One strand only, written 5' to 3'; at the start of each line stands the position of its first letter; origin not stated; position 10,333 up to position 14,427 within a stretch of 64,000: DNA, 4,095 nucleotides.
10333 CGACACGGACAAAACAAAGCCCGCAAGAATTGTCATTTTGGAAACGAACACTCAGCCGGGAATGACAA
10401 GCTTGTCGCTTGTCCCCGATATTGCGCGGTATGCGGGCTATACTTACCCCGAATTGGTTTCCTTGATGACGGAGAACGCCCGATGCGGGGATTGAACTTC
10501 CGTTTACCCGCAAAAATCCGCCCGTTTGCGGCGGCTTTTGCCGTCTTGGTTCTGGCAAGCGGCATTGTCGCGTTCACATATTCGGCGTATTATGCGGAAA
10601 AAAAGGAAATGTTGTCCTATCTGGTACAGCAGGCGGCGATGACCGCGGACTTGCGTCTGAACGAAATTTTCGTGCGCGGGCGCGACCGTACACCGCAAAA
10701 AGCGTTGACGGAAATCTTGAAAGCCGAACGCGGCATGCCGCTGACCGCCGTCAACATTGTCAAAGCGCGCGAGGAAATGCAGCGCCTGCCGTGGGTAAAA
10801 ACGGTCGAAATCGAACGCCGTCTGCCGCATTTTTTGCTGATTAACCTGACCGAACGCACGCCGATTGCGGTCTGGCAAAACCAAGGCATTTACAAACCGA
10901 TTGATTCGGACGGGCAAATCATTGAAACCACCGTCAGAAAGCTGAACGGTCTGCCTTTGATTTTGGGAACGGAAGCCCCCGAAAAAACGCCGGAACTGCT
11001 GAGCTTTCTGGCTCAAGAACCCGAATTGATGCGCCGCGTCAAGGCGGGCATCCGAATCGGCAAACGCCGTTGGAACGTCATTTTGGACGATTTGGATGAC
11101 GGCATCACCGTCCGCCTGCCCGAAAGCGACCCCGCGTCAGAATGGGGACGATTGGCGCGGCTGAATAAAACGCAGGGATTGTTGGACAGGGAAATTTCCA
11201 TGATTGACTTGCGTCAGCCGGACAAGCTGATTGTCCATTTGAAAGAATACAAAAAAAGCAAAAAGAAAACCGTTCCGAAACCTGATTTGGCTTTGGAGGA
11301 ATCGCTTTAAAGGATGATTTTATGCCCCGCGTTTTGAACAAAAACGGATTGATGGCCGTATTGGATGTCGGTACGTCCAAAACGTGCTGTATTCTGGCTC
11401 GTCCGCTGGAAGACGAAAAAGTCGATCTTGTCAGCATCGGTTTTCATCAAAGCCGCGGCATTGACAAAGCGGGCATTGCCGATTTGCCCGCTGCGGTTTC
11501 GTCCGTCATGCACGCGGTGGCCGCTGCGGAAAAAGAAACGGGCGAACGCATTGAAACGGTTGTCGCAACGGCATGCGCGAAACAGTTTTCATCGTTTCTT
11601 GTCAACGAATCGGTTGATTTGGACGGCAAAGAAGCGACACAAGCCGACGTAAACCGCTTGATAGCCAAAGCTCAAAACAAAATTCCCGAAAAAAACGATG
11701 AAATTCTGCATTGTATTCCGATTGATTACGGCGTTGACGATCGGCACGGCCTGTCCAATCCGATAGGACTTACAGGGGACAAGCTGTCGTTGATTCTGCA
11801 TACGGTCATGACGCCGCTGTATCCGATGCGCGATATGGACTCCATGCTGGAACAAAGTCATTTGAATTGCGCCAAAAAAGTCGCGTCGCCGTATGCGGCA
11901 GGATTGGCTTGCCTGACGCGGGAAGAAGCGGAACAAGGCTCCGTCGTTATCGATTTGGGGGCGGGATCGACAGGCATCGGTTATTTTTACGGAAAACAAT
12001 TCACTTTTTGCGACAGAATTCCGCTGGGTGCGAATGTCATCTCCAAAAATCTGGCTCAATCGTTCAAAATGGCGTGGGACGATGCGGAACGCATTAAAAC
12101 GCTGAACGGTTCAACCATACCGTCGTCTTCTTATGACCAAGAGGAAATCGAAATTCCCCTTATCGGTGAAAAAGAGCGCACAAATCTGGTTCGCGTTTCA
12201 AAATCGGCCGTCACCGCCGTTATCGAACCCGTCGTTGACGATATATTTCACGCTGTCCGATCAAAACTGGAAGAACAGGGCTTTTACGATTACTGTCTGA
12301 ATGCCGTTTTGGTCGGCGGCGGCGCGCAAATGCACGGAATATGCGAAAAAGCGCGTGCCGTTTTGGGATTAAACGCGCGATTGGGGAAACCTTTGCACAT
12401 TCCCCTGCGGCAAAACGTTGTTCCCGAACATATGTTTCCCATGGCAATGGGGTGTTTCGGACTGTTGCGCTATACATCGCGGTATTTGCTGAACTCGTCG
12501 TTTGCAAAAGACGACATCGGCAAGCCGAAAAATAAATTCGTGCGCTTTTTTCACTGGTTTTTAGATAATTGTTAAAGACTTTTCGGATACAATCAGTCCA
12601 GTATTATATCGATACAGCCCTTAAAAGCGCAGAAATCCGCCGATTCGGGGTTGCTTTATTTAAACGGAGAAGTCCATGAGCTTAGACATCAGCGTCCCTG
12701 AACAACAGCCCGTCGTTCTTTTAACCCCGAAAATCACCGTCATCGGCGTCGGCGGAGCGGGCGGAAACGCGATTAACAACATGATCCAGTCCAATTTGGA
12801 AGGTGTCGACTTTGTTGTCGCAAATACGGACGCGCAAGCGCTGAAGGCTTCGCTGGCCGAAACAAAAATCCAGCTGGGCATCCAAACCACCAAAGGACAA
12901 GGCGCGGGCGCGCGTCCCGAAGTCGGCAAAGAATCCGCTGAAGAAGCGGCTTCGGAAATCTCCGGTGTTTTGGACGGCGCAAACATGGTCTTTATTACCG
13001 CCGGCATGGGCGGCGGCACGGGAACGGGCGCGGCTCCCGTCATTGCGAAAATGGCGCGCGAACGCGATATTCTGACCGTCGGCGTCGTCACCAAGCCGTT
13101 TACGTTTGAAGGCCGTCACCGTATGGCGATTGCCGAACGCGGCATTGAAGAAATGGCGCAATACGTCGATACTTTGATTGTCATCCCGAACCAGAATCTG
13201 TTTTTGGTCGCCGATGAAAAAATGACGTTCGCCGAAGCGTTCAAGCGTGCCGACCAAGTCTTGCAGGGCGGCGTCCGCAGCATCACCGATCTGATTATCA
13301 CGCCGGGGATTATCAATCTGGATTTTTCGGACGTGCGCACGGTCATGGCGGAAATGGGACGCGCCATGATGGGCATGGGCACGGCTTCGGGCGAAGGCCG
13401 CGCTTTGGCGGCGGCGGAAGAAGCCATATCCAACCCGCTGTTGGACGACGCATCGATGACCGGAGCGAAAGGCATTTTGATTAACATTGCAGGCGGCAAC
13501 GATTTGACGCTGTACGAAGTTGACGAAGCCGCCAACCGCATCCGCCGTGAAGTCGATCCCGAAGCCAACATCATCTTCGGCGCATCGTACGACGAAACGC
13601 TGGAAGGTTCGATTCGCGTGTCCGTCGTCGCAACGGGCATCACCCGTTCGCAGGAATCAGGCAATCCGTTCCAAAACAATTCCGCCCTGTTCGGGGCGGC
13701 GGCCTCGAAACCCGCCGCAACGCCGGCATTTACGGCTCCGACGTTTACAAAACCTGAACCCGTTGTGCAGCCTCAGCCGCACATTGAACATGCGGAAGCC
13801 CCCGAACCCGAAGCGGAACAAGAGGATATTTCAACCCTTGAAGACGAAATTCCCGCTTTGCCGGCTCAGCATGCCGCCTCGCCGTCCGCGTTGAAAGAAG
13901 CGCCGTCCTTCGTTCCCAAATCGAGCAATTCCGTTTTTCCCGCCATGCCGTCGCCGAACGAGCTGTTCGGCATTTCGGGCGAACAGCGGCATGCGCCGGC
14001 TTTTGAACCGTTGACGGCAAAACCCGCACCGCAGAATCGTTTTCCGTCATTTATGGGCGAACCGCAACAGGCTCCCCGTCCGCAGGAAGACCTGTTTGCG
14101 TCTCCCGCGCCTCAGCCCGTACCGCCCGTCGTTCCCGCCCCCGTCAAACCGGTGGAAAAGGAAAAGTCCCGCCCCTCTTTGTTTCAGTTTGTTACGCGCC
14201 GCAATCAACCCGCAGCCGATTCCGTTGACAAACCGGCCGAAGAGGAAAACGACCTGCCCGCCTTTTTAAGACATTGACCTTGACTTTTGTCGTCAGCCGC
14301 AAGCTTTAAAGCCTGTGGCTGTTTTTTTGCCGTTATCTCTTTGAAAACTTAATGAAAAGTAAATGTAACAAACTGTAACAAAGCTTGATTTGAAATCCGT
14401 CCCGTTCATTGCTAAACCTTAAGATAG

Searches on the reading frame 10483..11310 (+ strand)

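Call 43: search_protein_families(library=pfam, proteins=[window:10483-11310:+], max_evalue=0.00001)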
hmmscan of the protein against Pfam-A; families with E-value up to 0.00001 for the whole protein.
window:10483-11310:+ (275 aa): 2 families
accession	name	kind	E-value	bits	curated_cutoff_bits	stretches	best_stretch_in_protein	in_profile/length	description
PF03799.20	FtsQ_DivIB_C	-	3.2e-17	63.8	21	1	129-244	1-114/114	Cell division protein FtsQ/DivIB, C-terminal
PF08478.15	POTRA_1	-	4e-13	49.9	23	1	58-125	2-69/69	POTRA domain, FtsQ-type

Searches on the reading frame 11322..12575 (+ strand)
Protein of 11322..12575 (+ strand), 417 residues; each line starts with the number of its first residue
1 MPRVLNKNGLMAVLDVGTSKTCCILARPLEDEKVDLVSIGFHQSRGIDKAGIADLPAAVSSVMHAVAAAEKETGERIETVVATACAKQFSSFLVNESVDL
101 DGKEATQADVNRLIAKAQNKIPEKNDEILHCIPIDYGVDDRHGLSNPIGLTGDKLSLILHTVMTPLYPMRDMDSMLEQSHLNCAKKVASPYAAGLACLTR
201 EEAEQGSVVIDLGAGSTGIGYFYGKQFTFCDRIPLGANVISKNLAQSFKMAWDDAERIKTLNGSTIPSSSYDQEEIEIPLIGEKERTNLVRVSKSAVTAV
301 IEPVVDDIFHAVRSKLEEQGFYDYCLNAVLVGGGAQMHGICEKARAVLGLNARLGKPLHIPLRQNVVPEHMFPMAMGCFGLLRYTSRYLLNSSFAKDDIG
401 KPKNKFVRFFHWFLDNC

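Call 43: search_protein_families(library=pfam, proteins=[window:11322-12575:+], max_evalue=0.00001)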
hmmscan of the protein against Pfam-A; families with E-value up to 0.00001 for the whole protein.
window:11322-12575:+ (417 aa): 3 families
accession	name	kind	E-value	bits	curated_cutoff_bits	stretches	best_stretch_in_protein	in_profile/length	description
PF14450.12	FtsA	-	2.9e-24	86.3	31.8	1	208-358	1-113/127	Cell division protein FtsA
PF02491.25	SHS2_FTSA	-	4.5e-16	59.4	25.4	1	89-162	4-78/79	SHS2 domain inserted in FTSA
PF06723.19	MreB_Mbl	-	1e-06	28.3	27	1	189-353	129-302/327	MreB/Mbl protein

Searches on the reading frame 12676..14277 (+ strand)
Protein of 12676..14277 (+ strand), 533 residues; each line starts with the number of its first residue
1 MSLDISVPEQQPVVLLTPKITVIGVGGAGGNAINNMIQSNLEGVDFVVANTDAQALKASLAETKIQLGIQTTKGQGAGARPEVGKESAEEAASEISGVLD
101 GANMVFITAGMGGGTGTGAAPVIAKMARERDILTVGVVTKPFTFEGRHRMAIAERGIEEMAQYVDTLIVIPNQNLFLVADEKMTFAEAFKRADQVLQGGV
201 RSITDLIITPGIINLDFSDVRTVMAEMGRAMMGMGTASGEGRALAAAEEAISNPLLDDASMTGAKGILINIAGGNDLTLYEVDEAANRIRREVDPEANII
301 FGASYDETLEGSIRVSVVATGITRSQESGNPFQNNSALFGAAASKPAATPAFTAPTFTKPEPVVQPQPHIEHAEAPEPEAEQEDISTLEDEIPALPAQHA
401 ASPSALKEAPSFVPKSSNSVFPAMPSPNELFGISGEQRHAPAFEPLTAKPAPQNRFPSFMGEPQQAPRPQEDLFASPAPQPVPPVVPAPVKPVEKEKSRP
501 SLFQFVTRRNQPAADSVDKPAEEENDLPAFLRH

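Call 40: search_protein_families(library=pfam, proteins=[window:12676-14277:+], max_evalue=0.0001)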
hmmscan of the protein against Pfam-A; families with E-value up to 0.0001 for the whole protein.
window:12676-14277:+ (533 aa): 2 families
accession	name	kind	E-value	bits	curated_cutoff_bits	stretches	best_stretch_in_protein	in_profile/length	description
PF00091.31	Tubulin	-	4.2e-50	171.1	33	1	19-178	1-188/190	Tubulin/FtsZ family, GTPase domain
PF12327.13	FtsZ_C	-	3.7e-37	126.9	27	1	228-322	1-94/95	FtsZ family, C-terminal domain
